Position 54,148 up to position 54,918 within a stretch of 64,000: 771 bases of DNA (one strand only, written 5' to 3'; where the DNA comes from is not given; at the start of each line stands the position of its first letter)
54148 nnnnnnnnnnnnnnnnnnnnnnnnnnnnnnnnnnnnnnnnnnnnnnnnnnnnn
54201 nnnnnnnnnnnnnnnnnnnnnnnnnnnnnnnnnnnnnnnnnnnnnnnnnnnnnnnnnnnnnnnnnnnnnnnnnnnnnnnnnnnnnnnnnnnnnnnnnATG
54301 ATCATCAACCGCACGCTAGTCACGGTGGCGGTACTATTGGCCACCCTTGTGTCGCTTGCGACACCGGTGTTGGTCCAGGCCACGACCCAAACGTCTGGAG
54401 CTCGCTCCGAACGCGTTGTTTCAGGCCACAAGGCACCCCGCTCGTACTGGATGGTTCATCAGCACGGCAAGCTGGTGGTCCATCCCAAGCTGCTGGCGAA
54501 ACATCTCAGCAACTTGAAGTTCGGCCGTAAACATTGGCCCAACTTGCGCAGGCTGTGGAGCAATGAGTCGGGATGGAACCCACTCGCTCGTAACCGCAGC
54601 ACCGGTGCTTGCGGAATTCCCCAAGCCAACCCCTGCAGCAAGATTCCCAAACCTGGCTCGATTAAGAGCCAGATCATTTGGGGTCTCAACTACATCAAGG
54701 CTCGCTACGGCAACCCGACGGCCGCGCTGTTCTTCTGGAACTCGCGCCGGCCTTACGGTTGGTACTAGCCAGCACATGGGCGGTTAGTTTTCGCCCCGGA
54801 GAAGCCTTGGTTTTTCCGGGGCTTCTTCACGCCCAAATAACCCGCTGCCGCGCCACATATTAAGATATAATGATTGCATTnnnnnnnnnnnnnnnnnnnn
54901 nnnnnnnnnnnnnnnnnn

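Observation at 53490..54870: GC-rich islet encoding an Rpf-like transglycosylase and a secreted SLT-like lysozyme behind a possible c-di-AMP riboswitch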

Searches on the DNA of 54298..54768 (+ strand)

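Call 95: search_with_rna_model(model_id=R1, sources=[L129, L130, L131, L053, L054, L055, L056, L057, L058, L059, L060, L061, L062, L063, L064, L065, L066, L067, L068, L069, L070, L071, L072, L073, L074, L075, L076, L077, L078, L079, L080, L081, L082, L083, L084, L085, L086, L087, L088, L089, L090, L091, L092, L093, L094, L095, L096, L097, L098, L099, L100, L101, L102, L103, L104, L105, L106, L107, L108, L109, L110, L111, L112, L113, L114, L115, L116, L117, L118, L119, L120, L121, L122, L123, L124, L125, L126, L127, L128, L039, L042, L045, L047], max_evalue=1)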
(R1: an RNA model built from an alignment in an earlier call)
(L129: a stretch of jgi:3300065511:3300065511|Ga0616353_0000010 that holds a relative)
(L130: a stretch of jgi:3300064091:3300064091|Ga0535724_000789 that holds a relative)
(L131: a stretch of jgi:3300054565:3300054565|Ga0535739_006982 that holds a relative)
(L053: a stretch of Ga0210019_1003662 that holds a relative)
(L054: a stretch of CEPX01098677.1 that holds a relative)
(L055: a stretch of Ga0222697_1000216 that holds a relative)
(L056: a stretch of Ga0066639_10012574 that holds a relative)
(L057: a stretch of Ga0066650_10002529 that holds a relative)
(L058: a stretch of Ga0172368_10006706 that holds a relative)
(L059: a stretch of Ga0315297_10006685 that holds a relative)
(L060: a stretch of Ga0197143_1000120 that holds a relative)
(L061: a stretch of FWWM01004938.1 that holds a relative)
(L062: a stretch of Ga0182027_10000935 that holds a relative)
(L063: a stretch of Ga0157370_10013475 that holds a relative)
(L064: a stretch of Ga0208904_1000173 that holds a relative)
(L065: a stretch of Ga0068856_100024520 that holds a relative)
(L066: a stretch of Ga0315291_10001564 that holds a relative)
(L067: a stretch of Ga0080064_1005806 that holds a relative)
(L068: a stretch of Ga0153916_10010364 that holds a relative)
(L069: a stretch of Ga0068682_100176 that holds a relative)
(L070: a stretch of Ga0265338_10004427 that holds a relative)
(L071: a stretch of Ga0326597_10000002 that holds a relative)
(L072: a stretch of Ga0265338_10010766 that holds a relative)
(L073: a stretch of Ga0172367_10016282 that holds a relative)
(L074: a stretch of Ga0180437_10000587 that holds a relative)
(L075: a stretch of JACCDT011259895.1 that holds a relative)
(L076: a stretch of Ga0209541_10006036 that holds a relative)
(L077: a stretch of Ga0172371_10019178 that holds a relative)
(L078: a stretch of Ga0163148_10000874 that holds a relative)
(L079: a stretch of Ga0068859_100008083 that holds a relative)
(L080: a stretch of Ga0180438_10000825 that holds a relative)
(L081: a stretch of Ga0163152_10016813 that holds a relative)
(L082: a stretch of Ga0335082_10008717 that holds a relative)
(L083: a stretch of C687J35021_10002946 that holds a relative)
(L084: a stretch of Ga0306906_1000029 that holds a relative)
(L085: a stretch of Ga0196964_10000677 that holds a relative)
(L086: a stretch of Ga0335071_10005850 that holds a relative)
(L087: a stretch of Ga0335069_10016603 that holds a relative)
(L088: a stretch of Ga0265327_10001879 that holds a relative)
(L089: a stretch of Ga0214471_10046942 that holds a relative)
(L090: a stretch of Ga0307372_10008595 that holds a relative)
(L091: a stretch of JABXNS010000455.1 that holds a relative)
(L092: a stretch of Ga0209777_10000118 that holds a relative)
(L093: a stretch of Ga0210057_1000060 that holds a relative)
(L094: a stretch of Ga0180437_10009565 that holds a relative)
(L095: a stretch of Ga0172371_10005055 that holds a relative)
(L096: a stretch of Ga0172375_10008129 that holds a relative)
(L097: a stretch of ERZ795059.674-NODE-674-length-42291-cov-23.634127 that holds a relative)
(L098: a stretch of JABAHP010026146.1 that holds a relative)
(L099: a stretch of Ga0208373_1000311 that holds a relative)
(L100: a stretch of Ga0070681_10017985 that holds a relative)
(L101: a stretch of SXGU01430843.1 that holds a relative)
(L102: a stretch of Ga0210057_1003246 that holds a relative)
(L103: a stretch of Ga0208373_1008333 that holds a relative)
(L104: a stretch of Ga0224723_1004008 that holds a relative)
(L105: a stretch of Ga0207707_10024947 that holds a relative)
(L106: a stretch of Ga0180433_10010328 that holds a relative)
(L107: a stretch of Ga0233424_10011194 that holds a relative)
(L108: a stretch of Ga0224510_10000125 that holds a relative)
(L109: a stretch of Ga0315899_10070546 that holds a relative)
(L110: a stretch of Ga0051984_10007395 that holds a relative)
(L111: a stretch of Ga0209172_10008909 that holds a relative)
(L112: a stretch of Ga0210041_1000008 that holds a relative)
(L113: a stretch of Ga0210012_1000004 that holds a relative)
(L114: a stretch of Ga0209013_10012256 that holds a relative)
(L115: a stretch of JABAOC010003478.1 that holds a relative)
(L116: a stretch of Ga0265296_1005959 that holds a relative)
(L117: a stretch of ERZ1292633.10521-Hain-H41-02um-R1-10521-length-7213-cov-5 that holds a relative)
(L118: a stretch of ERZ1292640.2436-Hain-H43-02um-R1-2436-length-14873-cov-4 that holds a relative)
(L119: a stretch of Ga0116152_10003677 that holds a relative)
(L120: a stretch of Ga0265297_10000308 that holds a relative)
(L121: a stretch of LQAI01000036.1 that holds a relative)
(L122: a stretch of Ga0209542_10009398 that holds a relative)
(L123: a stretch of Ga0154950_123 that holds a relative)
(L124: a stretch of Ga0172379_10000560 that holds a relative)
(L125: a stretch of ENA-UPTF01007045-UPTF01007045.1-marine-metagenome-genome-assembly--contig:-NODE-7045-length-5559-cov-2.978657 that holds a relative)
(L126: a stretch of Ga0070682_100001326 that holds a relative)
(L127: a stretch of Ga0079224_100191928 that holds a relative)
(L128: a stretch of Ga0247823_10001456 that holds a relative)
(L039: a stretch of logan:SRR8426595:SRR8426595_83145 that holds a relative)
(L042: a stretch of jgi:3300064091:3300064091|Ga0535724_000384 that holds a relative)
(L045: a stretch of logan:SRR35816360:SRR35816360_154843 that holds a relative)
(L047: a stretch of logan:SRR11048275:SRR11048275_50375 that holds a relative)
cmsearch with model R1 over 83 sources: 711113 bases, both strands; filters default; matches with E-value up to 1: 1.
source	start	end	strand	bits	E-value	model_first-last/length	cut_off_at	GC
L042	868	1008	+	58.2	7.2e-13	1-149/149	no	0.57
